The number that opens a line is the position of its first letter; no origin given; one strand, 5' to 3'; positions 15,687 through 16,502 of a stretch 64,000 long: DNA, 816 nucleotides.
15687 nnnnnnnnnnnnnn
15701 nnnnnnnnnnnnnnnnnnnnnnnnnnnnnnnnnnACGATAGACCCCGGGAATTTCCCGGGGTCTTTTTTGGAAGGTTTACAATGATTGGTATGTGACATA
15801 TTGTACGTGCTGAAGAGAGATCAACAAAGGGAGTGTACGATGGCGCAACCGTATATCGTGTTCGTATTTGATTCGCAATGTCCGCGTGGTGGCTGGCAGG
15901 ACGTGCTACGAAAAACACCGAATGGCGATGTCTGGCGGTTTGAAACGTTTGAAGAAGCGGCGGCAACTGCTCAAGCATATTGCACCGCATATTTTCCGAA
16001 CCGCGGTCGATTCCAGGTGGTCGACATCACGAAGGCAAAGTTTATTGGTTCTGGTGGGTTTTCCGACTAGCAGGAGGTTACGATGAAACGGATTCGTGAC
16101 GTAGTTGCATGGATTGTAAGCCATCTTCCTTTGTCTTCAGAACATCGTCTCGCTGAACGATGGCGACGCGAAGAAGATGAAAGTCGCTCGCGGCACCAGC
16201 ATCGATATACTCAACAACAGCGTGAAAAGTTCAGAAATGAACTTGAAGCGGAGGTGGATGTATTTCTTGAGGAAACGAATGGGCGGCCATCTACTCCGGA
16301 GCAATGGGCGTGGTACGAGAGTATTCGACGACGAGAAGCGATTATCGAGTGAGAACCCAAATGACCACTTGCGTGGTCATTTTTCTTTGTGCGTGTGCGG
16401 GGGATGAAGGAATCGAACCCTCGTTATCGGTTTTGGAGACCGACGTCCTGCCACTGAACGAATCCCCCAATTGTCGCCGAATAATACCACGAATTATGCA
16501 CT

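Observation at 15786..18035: tRNA-Trp-associated islet: two tiny ORFs, a coiled-coil metallophosphoesterase and an excisionase-type HTH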

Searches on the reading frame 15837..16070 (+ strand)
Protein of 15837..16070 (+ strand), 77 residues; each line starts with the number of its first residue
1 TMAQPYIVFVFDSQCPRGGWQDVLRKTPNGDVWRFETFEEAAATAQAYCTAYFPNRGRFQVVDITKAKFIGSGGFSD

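Call 4: search_protein_families(library=pfam, proteins=[window:15837-16070:+], max_evalue=0.1)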
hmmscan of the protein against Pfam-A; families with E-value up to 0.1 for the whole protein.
window:15837-16070:+ (77 aa): 0 families

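Call 5: search_protein_families(library=phrogs, proteins=[window:15837-16070:+], max_evalue=0.1)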
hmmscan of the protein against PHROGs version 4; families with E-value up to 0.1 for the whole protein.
window:15837-16070:+ (77 aa): 3 families
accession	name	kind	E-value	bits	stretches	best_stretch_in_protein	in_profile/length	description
phrog_1411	-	unknown function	0.00086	20.4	1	4-68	65-122/129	-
phrog_24452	-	lysis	0.015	16.7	1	14-63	40-89/91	holin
phrog_31154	-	unknown function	0.042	14.4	1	27-74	85-132/248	-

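Call 23: search_protein_families(library=ncbifam, proteins=[window:15840-16070:+], max_evalue=0.1)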
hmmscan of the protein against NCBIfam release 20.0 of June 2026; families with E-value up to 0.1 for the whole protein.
window:15840-16070:+ (76 aa): 0 families

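Call 24: search_protein_families(library=padloc, proteins=[window:15840-16070:+], max_evalue=0.1)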
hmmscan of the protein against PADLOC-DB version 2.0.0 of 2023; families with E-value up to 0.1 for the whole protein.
window:15840-16070:+ (76 aa): 0 families

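Call 40: find_homologous_proteins(query=window:15840-16070:+)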
Query window:15840-16070:+ (76 aa): 3 proteins with E <= 0.001 among 3 candidates.
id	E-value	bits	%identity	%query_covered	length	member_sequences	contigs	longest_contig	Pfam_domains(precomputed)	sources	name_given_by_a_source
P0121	1.2e-46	174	100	100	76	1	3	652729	-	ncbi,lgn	-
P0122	2.4e-28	115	67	99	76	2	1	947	PF26894.1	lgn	-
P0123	4.1e-23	99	61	100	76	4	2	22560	-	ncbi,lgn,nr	ncbi:MAG: hypothetical protein KBC02_02740 [Candidatus Pacebacteria bacterium]|nr:hypothetical prote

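Call 60: search_protein_families(library=pfam, proteins=[P0122], max_evalue=0.01)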
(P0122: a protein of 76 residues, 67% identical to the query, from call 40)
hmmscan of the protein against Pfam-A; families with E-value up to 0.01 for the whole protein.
P0122 (76 aa): 0 families

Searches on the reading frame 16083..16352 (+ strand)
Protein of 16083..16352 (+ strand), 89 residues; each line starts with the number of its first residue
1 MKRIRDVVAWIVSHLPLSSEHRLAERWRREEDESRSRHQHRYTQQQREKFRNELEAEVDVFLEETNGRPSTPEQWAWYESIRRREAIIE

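Call 4: search_protein_families(library=pfam, proteins=[window:16083-16352:+], max_evalue=0.1)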
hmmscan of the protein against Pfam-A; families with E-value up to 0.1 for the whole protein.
window:16083-16352:+ (89 aa): 1 family
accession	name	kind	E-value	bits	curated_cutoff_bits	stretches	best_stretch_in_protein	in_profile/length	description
PF13479.12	AAA_24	-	0.086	13.1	27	1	29-63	134-167/195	AAA domain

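Call 5: search_protein_families(library=phrogs, proteins=[window:16083-16352:+], max_evalue=0.1)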
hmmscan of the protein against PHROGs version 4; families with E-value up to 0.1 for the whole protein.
window:16083-16352:+ (89 aa): 0 families

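Call 23: search_protein_families(library=ncbifam, proteins=[window:16083-16352:+], max_evalue=0.1)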
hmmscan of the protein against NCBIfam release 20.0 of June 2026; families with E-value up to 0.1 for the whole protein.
window:16083-16352:+ (89 aa): 0 families

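Call 24: search_protein_families(library=padloc, proteins=[window:16083-16352:+], max_evalue=0.1)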
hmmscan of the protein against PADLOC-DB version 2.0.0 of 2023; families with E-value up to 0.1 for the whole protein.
window:16083-16352:+ (89 aa): 0 families

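Call 47: search_protein_representatives(protein=window:16083-16352:+)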
Query: 89 residues. Proteins with E-value up to 0.001 (for the whole library): 2; up to 1e-10: 1; up to 1e-30: 0. The best 2 are listed.
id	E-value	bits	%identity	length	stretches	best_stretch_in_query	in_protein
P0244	1.8e-14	70.0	55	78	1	21-87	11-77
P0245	7.4e-04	36.1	40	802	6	17-62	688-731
